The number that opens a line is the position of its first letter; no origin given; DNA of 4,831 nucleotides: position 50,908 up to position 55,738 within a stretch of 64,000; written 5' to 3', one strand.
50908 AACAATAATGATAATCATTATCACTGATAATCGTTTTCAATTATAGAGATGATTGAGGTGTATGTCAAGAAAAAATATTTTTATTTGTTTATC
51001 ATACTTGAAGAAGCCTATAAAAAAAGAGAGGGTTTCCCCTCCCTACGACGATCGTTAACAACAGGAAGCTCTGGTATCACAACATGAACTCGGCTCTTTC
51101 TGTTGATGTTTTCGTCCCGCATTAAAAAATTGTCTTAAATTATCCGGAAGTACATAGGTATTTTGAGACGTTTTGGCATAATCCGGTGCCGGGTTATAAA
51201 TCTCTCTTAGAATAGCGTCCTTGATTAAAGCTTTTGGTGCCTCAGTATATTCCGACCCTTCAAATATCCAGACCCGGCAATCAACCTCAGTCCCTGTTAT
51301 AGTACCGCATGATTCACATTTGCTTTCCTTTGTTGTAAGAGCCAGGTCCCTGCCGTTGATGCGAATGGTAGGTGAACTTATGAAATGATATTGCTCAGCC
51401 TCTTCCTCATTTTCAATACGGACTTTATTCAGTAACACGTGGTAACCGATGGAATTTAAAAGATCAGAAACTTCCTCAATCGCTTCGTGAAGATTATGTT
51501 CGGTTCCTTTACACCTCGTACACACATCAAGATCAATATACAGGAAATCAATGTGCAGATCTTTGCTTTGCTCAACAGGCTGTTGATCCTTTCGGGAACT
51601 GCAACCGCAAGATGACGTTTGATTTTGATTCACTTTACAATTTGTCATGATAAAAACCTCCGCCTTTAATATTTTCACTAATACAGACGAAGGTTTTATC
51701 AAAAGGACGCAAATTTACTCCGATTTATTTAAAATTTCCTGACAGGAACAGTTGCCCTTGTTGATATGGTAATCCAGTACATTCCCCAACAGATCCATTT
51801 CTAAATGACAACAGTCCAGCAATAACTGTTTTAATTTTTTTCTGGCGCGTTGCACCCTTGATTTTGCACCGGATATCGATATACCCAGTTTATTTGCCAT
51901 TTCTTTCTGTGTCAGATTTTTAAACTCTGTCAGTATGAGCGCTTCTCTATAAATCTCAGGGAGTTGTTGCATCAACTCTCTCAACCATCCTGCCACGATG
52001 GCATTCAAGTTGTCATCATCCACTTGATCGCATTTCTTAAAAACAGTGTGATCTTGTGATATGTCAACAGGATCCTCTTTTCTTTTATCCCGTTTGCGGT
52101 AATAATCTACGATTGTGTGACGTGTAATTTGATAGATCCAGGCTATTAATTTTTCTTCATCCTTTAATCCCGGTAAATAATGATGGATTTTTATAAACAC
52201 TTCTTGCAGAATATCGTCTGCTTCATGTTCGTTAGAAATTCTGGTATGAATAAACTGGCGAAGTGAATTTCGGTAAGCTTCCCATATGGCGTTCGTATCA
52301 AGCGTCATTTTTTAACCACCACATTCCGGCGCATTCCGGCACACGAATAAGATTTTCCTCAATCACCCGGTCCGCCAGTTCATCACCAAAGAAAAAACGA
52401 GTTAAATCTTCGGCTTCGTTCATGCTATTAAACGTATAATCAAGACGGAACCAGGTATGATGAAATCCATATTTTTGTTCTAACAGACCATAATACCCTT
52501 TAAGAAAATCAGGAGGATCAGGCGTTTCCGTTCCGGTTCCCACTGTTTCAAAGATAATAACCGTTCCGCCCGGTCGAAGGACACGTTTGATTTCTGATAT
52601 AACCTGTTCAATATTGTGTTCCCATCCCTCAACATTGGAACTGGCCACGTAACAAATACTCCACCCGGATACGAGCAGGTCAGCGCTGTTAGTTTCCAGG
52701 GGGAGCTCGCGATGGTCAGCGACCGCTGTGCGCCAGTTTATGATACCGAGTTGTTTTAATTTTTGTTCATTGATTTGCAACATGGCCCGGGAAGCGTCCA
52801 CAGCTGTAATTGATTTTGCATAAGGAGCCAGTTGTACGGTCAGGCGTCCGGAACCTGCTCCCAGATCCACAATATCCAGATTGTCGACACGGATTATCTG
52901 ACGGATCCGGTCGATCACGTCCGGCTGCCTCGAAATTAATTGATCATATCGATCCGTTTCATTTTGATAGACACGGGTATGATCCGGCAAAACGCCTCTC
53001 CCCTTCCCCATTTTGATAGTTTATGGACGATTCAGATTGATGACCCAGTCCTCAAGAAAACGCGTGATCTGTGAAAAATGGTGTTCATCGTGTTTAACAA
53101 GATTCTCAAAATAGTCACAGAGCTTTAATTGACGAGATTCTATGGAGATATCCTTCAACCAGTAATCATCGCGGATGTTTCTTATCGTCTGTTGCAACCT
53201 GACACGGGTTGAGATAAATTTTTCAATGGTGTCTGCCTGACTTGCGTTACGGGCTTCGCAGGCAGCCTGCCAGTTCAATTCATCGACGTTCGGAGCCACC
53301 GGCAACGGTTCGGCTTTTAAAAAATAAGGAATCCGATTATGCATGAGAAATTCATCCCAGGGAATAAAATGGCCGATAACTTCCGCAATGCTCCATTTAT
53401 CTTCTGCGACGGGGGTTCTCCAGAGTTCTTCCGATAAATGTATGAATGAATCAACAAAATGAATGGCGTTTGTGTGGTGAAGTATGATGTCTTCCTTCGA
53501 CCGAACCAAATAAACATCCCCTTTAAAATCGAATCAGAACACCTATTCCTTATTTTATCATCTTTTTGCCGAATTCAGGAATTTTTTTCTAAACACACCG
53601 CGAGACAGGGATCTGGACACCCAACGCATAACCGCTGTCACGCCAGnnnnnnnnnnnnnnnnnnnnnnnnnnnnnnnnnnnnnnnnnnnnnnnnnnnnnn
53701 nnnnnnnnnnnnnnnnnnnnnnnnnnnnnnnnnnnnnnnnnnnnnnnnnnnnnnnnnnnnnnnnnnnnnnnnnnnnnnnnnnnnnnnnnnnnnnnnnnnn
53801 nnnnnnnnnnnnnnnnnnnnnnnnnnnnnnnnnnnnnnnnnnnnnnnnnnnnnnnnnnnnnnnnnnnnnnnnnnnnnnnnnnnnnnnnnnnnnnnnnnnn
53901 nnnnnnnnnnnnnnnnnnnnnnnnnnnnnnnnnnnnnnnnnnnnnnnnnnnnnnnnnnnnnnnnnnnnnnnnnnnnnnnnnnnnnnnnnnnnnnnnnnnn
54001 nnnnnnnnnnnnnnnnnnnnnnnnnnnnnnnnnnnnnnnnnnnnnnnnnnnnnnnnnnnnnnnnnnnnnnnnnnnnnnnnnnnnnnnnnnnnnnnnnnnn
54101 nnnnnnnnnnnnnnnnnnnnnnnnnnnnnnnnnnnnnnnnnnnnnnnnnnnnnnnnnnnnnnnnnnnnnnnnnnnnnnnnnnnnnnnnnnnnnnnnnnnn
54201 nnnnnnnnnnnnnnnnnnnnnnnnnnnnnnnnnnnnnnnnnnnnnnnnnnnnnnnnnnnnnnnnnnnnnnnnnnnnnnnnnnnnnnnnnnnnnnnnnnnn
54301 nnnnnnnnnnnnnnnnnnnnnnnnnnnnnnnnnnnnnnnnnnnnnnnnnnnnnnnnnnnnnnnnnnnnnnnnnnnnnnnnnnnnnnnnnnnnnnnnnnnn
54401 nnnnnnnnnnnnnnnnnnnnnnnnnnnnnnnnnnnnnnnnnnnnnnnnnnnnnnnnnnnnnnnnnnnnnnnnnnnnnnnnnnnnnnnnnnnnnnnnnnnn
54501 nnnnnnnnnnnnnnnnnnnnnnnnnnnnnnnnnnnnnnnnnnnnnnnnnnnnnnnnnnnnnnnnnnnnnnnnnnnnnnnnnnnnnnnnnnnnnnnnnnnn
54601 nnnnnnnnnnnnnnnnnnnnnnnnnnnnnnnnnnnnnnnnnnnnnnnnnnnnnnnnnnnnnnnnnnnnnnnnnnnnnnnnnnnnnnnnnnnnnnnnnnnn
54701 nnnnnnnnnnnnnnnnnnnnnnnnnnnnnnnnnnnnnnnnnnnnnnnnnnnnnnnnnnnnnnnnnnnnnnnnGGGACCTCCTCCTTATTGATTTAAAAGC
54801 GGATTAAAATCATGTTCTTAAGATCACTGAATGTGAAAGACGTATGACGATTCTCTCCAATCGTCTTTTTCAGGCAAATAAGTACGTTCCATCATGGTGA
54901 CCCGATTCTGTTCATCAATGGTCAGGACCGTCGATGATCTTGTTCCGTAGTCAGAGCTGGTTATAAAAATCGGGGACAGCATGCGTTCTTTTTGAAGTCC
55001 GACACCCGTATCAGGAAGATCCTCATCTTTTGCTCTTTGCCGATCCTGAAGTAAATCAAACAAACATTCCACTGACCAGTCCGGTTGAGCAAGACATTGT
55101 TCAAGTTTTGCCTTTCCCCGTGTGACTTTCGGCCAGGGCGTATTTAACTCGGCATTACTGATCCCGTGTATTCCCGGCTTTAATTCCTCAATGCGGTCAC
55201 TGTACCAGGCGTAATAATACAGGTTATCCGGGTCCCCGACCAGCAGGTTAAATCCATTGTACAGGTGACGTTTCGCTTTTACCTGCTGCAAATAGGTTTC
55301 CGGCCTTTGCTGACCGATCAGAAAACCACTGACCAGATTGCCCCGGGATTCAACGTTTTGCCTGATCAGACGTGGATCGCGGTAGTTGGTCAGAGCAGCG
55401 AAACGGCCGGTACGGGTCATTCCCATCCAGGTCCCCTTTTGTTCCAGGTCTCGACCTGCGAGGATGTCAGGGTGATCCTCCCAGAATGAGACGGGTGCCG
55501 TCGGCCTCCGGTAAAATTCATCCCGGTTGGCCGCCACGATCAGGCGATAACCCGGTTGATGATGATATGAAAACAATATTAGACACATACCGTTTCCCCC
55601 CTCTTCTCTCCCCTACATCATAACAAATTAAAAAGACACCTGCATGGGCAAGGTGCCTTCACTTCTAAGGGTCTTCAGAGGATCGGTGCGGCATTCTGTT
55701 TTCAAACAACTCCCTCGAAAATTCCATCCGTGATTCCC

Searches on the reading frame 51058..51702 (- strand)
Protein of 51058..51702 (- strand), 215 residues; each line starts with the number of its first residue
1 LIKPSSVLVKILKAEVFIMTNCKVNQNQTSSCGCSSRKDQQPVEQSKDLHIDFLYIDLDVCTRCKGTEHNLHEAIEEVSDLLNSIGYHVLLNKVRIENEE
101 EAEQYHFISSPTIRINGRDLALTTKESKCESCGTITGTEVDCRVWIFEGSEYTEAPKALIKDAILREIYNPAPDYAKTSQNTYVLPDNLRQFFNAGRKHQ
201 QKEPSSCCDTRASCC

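Call 70: search_protein_families(library=pfam, proteins=[window:51058-51702:-], max_evalue=0.00001)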
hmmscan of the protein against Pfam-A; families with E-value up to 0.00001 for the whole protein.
window:51058-51702:- (215 aa): 1 family
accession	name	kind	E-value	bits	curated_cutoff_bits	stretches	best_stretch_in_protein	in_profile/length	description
PF10865.14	DUF2703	-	2.6e-33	115.1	23.6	1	49-164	1-120/120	Domain of unknown function (DUF2703)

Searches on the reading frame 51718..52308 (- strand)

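Call 70: search_protein_families(library=pfam, proteins=[window:51718-52308:-], max_evalue=0.00001)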
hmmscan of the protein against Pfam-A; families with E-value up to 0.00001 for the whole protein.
window:51718-52308:- (197 aa): 4 families
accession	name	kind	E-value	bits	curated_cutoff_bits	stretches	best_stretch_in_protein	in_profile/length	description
PF08281.18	Sigma70_r4_2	-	4.5e-16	58.7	25.7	1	108-159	3-54/54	Sigma-70, region 4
PF04542.20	Sigma70_r2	-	2.2e-12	47.1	24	1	9-75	2-70/71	Sigma-70 region 2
PF04545.22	Sigma70_r4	-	6.6e-09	35.6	24.1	1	112-161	1-50/50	Sigma-70, region 4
PF07638.17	Sigma70_ECF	-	3.4e-08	34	21.1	1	5-162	19-182/185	ECF sigma factor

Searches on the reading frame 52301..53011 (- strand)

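Call 70: search_protein_families(library=pfam, proteins=[window:52301-53011:-], max_evalue=0.00001)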
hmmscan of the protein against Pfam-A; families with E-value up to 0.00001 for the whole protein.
window:52301-53011:- (237 aa): 7 families
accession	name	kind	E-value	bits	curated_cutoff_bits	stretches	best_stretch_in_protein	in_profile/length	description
PF08241.18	Methyltransf_11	-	2.1e-19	70.4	21.2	1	48-153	1-95/95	Methyltransferase domain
PF13649.12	Methyltransf_25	-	1.5e-17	64.5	27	1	47-149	1-97/97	Methyltransferase domain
PF13847.12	Methyltransf_31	-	1.5e-13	51.1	27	1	43-155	3-111/145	Methyltransferase domain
PF08242.18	Methyltransf_12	-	1.2e-11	45.6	30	1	48-150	1-97/98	Methyltransferase domain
PF01209.24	Ubie_methyltran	-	1.3e-11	44.7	20.1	1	44-157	48-155/233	ubiE/COQ5 methyltransferase family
PF13489.12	Methyltransf_23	-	3.8e-08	33.7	27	1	33-177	13-124/164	Methyltransferase domain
PF00398.26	RrnaAD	-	4.2e-06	26.5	24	1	20-87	6-74/263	Ribosomal RNA adenine dimethylase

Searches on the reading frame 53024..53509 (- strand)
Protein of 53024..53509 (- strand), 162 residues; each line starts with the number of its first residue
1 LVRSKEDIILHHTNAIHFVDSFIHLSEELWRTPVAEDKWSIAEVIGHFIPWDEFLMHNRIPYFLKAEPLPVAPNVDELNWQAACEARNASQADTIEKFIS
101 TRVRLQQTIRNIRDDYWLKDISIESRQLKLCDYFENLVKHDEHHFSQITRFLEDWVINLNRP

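Call 70: search_protein_families(library=pfam, proteins=[window:53024-53509:-], max_evalue=0.00001)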
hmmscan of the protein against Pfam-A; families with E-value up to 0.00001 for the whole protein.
window:53024-53509:- (162 aa): 1 family
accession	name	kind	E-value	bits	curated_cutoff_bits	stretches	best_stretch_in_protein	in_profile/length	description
PF12867.12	DinB_2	-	9.2e-11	42.7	24.8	1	25-148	16-128/128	DinB superfamily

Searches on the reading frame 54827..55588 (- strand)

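Call 70: search_protein_families(library=pfam, proteins=[window:54827-55588:-], max_evalue=0.00001)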
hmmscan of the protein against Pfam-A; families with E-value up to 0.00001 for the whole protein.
window:54827-55588:- (254 aa): 1 family
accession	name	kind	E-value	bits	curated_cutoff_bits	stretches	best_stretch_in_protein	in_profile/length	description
PF05742.17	TANGO2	-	1.3e-78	265.1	22.6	1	1-237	1-255/257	Transport and Golgi organisation 2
